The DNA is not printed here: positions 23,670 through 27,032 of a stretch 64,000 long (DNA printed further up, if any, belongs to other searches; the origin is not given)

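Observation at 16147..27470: Rearranged Tol-Pal/ExbBD-TonB-like envelope machine built around a giant 8x FlgD-Ig OmpA protein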

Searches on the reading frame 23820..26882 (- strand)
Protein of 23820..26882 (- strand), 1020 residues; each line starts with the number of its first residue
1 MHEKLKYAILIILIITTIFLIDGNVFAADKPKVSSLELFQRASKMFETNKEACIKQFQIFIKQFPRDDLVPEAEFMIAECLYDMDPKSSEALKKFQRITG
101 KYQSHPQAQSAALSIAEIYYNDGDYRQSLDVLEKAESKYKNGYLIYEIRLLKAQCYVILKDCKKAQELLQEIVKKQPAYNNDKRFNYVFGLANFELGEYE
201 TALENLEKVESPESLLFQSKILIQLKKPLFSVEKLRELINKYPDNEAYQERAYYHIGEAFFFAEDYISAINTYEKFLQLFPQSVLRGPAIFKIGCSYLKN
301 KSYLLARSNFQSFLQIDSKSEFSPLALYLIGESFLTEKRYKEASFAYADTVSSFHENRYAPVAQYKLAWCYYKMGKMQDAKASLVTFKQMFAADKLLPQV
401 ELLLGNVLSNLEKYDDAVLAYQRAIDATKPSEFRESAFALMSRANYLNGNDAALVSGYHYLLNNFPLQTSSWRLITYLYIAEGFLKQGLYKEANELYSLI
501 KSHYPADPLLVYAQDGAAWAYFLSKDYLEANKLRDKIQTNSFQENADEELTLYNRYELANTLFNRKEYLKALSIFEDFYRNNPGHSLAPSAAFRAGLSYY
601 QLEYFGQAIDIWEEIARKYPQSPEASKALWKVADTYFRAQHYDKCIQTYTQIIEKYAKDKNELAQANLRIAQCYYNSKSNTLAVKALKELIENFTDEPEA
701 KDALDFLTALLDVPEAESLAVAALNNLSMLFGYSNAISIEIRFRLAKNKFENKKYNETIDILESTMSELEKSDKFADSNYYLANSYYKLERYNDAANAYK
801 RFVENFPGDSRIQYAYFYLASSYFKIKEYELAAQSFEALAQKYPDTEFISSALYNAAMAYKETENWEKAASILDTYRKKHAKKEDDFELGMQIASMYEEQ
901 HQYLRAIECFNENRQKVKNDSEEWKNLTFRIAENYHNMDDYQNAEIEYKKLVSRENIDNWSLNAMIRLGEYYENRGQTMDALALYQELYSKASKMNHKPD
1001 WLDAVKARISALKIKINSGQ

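Call 3: search_protein_families(library=pfam, proteins=[window:23820-26882:-], max_evalue=0.01)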
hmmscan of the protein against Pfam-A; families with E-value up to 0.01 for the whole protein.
window:23820-26882:- (1020 aa): 24 families
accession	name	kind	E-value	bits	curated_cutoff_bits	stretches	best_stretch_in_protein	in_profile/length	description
PF13174.12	TPR_6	-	1.5e-56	185.7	26.3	5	814-846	1-33/33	Tetratricopeptide repeat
PF07719.23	TPR_2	-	4.5e-37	123.5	27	2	777-808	2-33/34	Tetratricopeptide repeat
PF13432.12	TPR_16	-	1.8e-33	115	32.7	2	782-845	3-63/65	Tetratricopeptide repeat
PF13428.12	TPR_14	-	5.3e-33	110.5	23.5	1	780-816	5-41/44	Tetratricopeptide repeat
PF13525.12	YfiO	-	1.2e-28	100.7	25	5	743-825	9-91/203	Outer membrane lipoprotein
PF14559.12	TPR_19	-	6.8e-27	94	25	1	750-815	2-64/68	Tetratricopeptide repeat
PF13424.12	TPR_12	-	2.4e-26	92.2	30.1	0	930-989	8-72/77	Tetratricopeptide repeat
PF12895.13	ANAPC3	-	1.3e-22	80.3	27.2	5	743-801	27-81/82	Anaphase-promoting complex, cyclosome, subunit 3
PF13181.12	TPR_8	-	5.1e-18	64.1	25.7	0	251-282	2-33/34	Tetratricopeptide repeat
PF00515.34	TPR_1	-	2.3e-15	56.1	27.8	1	403-425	6-28/34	Tetratricopeptide repeat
PF09976.15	TPR_21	-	1.5e-13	51.4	25.5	1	308-434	60-181/193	Tetratricopeptide repeat-like domain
PF25058.1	ARM_TT21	-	9.8e-11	42.3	27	1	20-138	11-123/155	Tetratricopeptide repeat protein 21 ARM repeat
PF25063.1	ARM_TT21_C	-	2.7e-07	31.1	35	0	35-140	19-126/209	Tetratricopeptide repeat protein 21 C-terminal ARM domain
PF23914.1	TPR_CcmH_CycH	-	4.4e-07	30.3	42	0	819-922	56-156/158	Cytochrome c-type biogenesis protein H TPR domain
PF13371.12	TPR_9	-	1.4e-06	28.6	35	0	565-627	8-67/73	Tetratricopeptide repeat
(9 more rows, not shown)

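Call 11: search_protein_families(library=ncbifam, proteins=[window:23820-26882:-], max_evalue=0.01)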
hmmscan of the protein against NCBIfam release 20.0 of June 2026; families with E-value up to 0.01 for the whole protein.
window:23820-26882:- (1020 aa): 15 families
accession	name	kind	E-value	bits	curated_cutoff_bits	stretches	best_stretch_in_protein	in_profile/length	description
TIGR02795.1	tol_pal_ybgF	equivalog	1.2e-79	264.7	90.1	11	555-662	5-112/119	tol-pal system protein YbgF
TIGR03302.1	OM_YfiO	subfamily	2.4e-56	190.9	81.4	9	743-825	37-119/239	outer membrane protein assembly factor BamD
NF052312.1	T9SS_PorW_SprE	equivalog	1.6e-30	106.5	250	4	51-316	84-357/716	type IX secretion system periplasmic lipoprotein PorW/SprE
NF040959.1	MamA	equivalog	1.7e-28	99.5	200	4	105-208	67-164/204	magnetosome protein MamA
NF008068.0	PRK10803.1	equivalog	4.2e-18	66.2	383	2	556-668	146-258/263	cell division protein CpoB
TIGR02552.1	LcrH_SycD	equivalog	1.1e-12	47.9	104.8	0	299-389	30-114/136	SycD/LcrH family type III secretion system chaperone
NF052415.1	T3SS_chap_SctY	equivalog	8.1e-09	36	70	0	745-804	46-105/106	type III secretion apparatus assembly chaperone SctY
NF053852.1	vesicle_Bd0635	exception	1.8e-08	34.3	250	1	551-629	137-215/223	CpoB-like predatory vesicle lipoprotein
NF033920.0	C39_PA2778_fam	equivalog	1e-07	31.7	150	1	783-874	163-248/255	PA2778 family cysteine peptidase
NF047507.1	TPR_BatC_Lepto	exception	2.3e-06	27.3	175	0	486-587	36-131/214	TPR repeat-containing protein BatC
TIGR02521.1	type_IV_pilW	equivalog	3.1e-05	23.6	154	0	741-946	33-227/234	type IV pilus biogenesis/stability protein PilW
NF040586.1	FxSxx_TPR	equivalog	9e-05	21.1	300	0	90-141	539-588/830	FxSxx-COOH system tetratricopeptide repeat protein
NF047373.1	BB0259_flg_lyt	exception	0.0011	17.8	234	1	81-317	95-316/705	flagellar assembly lytic transglycosylase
NF053720.1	NsdA_fam_reg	subfamily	0.0025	17.4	75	0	401-445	332-376/432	NsdA family TPR-like regulatory protein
TIGR00756.2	PPR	repeat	0.0061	16.6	20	0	476-502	2-28/35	pentatricopeptide repeat protein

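Call 32: find_homologous_proteins(query=window:23820-26882:-, region=1-1020)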
Query window:23820-26882:-, residues 1-1020 (1020 aa): 68 proteins with E <= 0.001 among 8000 candidates.
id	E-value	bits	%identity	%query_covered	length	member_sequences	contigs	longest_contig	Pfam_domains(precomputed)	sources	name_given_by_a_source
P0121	0.0e+0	2259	100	100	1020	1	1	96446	PF10602.16,PF25063.1,PF09976.16,PF23914.2,PF13525.13,PF25058.2,PF13176.13,PF13428.13,PF25064.2,PF14559.13,PF13371.13,PF00515.35,PF12895.14,PF13424.13,PF13432.13,PF13181.13,PF07719.24,PF13174.13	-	-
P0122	0.0e+0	1219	55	99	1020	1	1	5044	PF09976.16,PF13525.13,PF21545.4,PF13176.13,PF13428.13,PF25064.2,PF13512.13,PF14559.13,PF13371.13,PF00515.35,PF12895.14,PF13424.13,PF28559.1,PF13432.13,PF13181.13,PF07719.24,PF13174.13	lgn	-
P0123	0.0e+0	1187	55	99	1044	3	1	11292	PF10602.16,PF09976.16,PF13525.13,PF25058.2,PF21545.4,PF13176.13,PF13428.13,PF25064.2,PF13512.13,PF14559.13,PF13371.13,PF00515.35,PF12895.14,PF13424.13,PF13432.13,PF13181.13,PF07719.24,PF13174.13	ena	-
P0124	0.0e+0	1182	55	99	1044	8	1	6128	PF10602.16,PF09976.16,PF13525.13,PF25058.2,PF13176.13,PF13428.13,PF25064.2,PF13512.13,PF14559.13,PF13371.13,PF17874.8,PF00515.35,PF12895.14,PF13424.13,PF13432.13,PF13181.13,PF07719.24,PF13174.13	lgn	-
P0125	0.0e+0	1180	55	99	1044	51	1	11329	PF10602.16,PF09976.16,PF13525.13,PF25058.2,PF21545.4,PF13176.13,PF13428.13,PF25064.2,PF13512.13,PF14559.13,PF13371.13,PF17874.8,PF00515.35,PF12895.14,PF13424.13,PF13432.13,PF13181.13,PF14561.13,PF07719.24,PF13174.13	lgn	-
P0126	0.0e+0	1174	55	98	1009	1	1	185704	PF10602.16,PF09976.16,PF13525.13,PF25058.2,PF21545.4,PF13176.13,PF13428.13,PF25064.2,PF13512.13,PF14559.13,PF24575.2,PF13371.13,PF17874.8,PF00515.35,PF12895.14,PF13424.13,PF28559.1,PF13432.13,PF13181.13,PF14561.13,PF07719.24,PF13174.13,PF20308.5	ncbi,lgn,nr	ncbi:MAG: tetratricopeptide repeat protein [Elusimicrobia bacterium]|nr:tetratricopeptide repeat pro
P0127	0.0e+0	1169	53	99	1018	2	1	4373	PF09976.16,PF13525.13,PF25058.2,PF13176.13,PF13428.13,PF25064.2,PF13512.13,PF14559.13,PF24575.2,PF13371.13,PF00515.35,PF12895.14,PF13424.13,PF28559.1,PF13432.13,PF13181.13,PF07719.24,PF13174.13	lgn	-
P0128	3.4e-246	838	44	94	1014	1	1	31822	PF10602.16,PF09976.16,PF23914.2,PF13525.13,PF16918.12,PF25058.2,PF21545.4,PF13176.13,PF09613.17,PF13428.13,PF13512.13,PF13374.13,PF14559.13,PF13371.13,PF00515.35,PF12895.14,PF13424.13,PF13432.13,PF13181.13,PF14561.13,PF07719.24,PF13174.13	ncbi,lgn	-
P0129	7.8e-209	714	37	97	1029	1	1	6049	PF09976.16,PF13525.13,PF25058.2,PF13428.13,PF25064.2,PF13512.13,PF14559.13,PF13371.13,PF00515.35,PF12895.14,PF13424.13,PF14938.13,PF13432.13,PF13181.13,PF07719.24,PF13174.13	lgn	-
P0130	1.7e-181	624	36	95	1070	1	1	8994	PF09976.16,PF23914.2,PF13525.13,PF13176.13,PF13428.13,PF14559.13,PF13371.13,PF00515.35,PF12895.14,PF13424.13,PF13432.13,PF07719.24,PF13174.13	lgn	-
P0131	8.8e-177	608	36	95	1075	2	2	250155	PF09976.16,PF23914.2,PF13525.13,PF13176.13,PF13428.13,PF25064.2,PF13512.13,PF14559.13,PF00515.35,PF12895.14,PF13424.13,PF13432.13,PF07719.24,PF13174.13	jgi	jgi:TolA-binding protein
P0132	9.8e-165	568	35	95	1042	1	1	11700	PF09976.16,PF23914.2,PF13525.13,PF13176.13,PF13428.13,PF25064.2,PF14559.13,PF13371.13,PF00515.35,PF12895.14,PF13424.13,PF13432.13,PF07719.24,PF13174.13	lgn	-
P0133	4.1e-163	563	33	99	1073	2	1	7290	PF09976.16,PF13525.13,PF25058.2,PF13428.13,PF25064.2,PF14559.13,PF00515.35,PF12895.14,PF13424.13,PF13432.13,PF07719.24,PF13174.13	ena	-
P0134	1.0e-146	509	33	93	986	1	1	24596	PF09976.16,PF13525.13,PF13414.13,PF13176.13,PF13428.13,PF25064.2,PF13512.13,PF13374.13,PF14559.13,PF13371.13,PF00515.35,PF12895.14,PF13424.13,PF13432.13,PF13181.13,PF07719.24,PF13174.13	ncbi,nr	ncbi:MAG: tetratricopeptide repeat protein [Elusimicrobia bacterium]|nr:tetratricopeptide repeat pro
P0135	9.1e-142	492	32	91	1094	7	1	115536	PF25063.1,PF09976.16,PF23914.2,PF13525.13,PF25062.2,PF13414.13,PF25058.2,PF13176.13,PF13428.13,PF25064.2,PF13512.13,PF14559.13,PF24575.2,PF25575.1,PF13371.13,PF00515.35,PF12895.14,PF13424.13,PF13432.13,PF13181.13,PF14561.13,PF07719.24,PF13174.13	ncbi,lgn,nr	ncbi:MAG: tetratricopeptide repeat protein [Elusimicrobia bacterium]|nr:tetratricopeptide repeat pro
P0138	1.2e-70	257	25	95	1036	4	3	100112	PF09976.16,PF13525.13,PF13176.13,PF13428.13,PF25064.2,PF14559.13,PF24575.2,PF13371.13,PF00515.35,PF12895.14,PF13424.13,PF13432.13,PF13181.13,PF07719.24,PF13174.13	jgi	jgi:TolA-binding protein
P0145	1.2e-22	98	21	77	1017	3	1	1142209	PF09976.16,PF23914.2,PF13525.13,PF13414.13,PF21545.4,PF13176.13,PF13428.13,PF25064.2,PF13374.13,PF14559.13,PF13371.13,PF00515.35,PF12895.14,PF13424.13,PF21033.5,PF13432.13,PF13181.13,PF07719.24,PF13174.13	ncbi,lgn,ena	-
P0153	1.4e-17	81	22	66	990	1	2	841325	PF09976.16,PF13525.13,PF13428.13,PF13512.13,PF14559.13,PF00515.35,PF12895.14,PF13424.13,PF21033.5,PF13432.13,PF13181.13,PF07719.24,PF13174.13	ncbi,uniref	ncbi:MAG: tetratricopeptide repeat protein [Reichenbachiella sp.]|uniref:tetratricopeptide repeat pr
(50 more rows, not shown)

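Call 33: find_encoding_contigs(protein=P0138, flank=8000, max_places=1)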
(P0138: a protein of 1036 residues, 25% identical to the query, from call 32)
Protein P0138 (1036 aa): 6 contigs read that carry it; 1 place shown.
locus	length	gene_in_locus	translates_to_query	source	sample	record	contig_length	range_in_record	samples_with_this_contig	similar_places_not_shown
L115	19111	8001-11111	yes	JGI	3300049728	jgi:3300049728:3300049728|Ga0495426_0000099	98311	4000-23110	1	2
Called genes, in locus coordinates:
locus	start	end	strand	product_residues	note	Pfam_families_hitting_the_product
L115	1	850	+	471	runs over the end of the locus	PF01171:ATP_bind_3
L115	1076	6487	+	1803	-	-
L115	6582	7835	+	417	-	PF13860:FlgD_ig (weak)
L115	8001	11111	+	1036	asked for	PF00515:TPR_1 (faint), PF07719:TPR_2 (faint), PF13176:TPR_7 (faint), PF13424:TPR_12 (faint), PF09976:TPR_21 (weak), PF12895:ANAPC3 (weak), PF13432:TPR_16 (weak), PF13174:TPR_6 (weak), +7 more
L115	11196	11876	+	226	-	PF01618:MotA_ExbB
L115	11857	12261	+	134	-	PF02472:ExbD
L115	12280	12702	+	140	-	PF02472:ExbD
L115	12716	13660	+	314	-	PF03544:TonB_C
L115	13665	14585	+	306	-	PF13860:FlgD_ig (faint)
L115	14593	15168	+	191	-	-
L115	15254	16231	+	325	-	PF00365:PFK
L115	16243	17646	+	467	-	PF00753:Lactamase_B, PF23023:Anti-Pycsar_Apyc1 (weak), PF12706:Lactamase_B_2 (weak), PF10996:Beta-Casp, PF07521:RMMBL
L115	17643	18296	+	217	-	PF02463:SMC_N (faint), PF13191:AAA_16 (faint), PF00005:ABC_tran, PF13304:AAA_21 (faint)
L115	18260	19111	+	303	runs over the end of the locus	PF18075:FtsX_ECD, PF02687:FtsX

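Call 34: find_encoding_contigs(protein=P0145, flank=8000, max_places=1)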
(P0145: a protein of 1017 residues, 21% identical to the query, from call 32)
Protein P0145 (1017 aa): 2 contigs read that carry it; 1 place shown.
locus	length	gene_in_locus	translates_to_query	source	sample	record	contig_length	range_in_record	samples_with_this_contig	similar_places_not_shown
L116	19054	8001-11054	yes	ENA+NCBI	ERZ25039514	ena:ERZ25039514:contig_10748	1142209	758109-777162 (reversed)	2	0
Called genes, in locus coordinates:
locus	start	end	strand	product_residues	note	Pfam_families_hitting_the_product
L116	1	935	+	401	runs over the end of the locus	PF00903:Glyoxalase (weak)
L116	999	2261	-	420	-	-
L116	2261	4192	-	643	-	PF22674:C2185-like_N (weak), PF01073:3Beta_HSD, PF01370:Epimerase, PF02719:Polysacc_synt_2, PF04321:RmlD_sub_bind, PF08659:KR (weak), PF13460:NAD_binding_10 (weak), PF16363:GDP_Man_Dehyd, +1 more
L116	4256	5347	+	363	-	PF01571:GCV_T, PF08669:GCV_T_C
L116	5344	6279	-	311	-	PF00685:Sulfotransfer_1, PF13469:Sulfotransfer_3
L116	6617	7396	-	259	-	PF02567:PhzC-PhzF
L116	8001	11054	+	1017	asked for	PF12895:ANAPC3 (faint), PF00515:TPR_1 (faint), PF07719:TPR_2 (faint), PF09976:TPR_21 (faint), PF21545:T7SS_EccA1_N (weak), PF13424:TPR_12 (weak), PF13525:YfiO (weak), PF13174:TPR_6 (weak), +11 more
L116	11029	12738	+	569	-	-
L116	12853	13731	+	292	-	-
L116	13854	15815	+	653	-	PF02518:HATPase_c, PF00204:DNA_gyraseB, PF01751:Toprim, PF00986:DNA_gyraseB_C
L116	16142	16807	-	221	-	PF09365:DUF2461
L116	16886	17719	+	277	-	-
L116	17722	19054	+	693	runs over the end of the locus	PF12836:HHH_3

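Call 35: find_encoding_contigs(protein=P0153, flank=8000, max_places=1)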
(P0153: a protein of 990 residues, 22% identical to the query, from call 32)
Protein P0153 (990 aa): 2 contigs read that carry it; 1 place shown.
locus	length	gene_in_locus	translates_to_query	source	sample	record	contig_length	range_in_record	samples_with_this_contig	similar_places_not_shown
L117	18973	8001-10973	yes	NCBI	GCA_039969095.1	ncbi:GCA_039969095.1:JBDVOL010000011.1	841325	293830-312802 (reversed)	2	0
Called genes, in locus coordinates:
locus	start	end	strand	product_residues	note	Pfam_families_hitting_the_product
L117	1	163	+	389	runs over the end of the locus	PF13650:Asp_protease_2, PF13975:gag-asp_proteas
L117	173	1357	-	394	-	PF00202:Aminotran_3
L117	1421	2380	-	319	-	PF02779:Transket_pyr, PF02780:Transketolase_C, PF22613:Transketolase_C_1 (faint)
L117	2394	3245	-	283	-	PF00456:Transketolase_N, PF13292:DXP_synthase_N, PF00676:E1_dh, PF09364:XFP_N (weak)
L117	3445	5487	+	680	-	PF17804:TSP_NTD, PF00595:PDZ, PF17820:PDZ_6 (faint), PF03572:Peptidase_S41, PF11818:DUF3340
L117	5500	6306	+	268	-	PF00561:Abhydrolase_1, PF12146:Hydrolase_4, PF12697:Abhydrolase_6 (faint), PF12146:Hydrolase_4 (weak)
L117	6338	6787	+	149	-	PF03625:DUF302 (weak)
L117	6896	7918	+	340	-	PF06144:DNA_pol3_delta, PF21694:DNA_pol3_delta_C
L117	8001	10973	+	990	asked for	PF07719:TPR_2 (faint), PF12895:ANAPC3 (faint), PF13424:TPR_12 (faint), PF13428:TPR_14 (faint), PF09976:TPR_21 (faint), PF13512:TPR_18 (weak), PF13525:YfiO (weak), PF13432:TPR_16 (weak), +5 more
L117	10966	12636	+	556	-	-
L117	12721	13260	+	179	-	-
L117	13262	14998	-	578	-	PF00664:ABC_membrane, PF00005:ABC_tran, PF02463:SMC_N (faint)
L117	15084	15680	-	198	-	-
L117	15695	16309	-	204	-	PF13590:DUF4136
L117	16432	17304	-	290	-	PF26549:Tricorn_N (faint)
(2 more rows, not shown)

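Call 62: search_protein_families(library=ncbifam, proteins=[L115:6582-7835:+], max_evalue=0.01)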
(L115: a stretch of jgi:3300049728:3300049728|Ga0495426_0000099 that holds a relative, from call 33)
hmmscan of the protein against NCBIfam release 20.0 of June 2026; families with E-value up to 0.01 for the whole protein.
L115:6582-7835:+ (417 aa): 9 families
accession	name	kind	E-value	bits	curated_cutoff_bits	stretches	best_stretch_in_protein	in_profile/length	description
NF033709.1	PorV_fam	subfamily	3.7e-35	122.1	90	1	29-300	5-326/326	PorV/PorQ family protein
NF052325.1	PorVQ2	equivalog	2e-24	86.2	325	1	28-182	27-193/354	putative type IX sorting system protein PorV2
NF033711.1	T9SS_PorQ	equivalog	6.8e-22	77.9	220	1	2-213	1-213/335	type IX secretion system protein PorQ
NF053608.1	Lsa66_OmpA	equivalog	8.4e-09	34.4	700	1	302-402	358-465/581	fibronectin-binding adhesin Lsa66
NF009452.0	PRK12812.1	equivalog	9.9e-07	28.3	258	1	318-398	134-218/289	flagellar basal body rod modification protein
NF005176.1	PRK06655.1-1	equivalog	6.9e-05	22.8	230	1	322-396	84-158/197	flagellar hook assembly protein FlgD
NF050080.1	pilus_FilD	exception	7.9e-05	21.1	970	1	35-89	27-81/549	putative pilus system OmpP1/FadL family transporter FilD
NF033710.1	T9SS_OM_PorV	equivalog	0.00012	21.4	250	1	29-176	27-186/367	type IX secretion system outer membrane channel protein PorV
NF009276.0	PRK12633.1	equivalog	0.00091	19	383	1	339-398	132-193/234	flagellar basal body rod modification protein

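Call 63: search_protein_families(library=pfam, proteins=[L115:6582-7835:+, L115:13665-14585:+, L115:14593-15168:+], max_evalue=0.01)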
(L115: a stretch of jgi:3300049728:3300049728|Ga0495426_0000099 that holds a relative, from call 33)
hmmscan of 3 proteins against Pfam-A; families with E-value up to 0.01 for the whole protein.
L115:6582-7835:+ (417 aa): 3 families
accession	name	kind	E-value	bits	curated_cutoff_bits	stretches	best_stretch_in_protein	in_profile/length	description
PF13860.13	FlgD_ig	-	2e-07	31.3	27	1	321-388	8-77/79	FlgD Ig-like domain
PF03687.19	UPF0164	-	0.0022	17.3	21.4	1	35-139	48-151/325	Uncharacterised protein family (UPF0164)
PF13729.12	TraF_2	-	0.0049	16.6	25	0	156-202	188-241/264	F plasmid transfer operon, TraF, protein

L115:13665-14585:+ (306 aa): 1 family
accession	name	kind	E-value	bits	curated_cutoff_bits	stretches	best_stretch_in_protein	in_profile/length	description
PF13860.13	FlgD_ig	-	2e-06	28.1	27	1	127-180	21-75/79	FlgD Ig-like domain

L115:14593-15168:+ (191 aa): 0 families
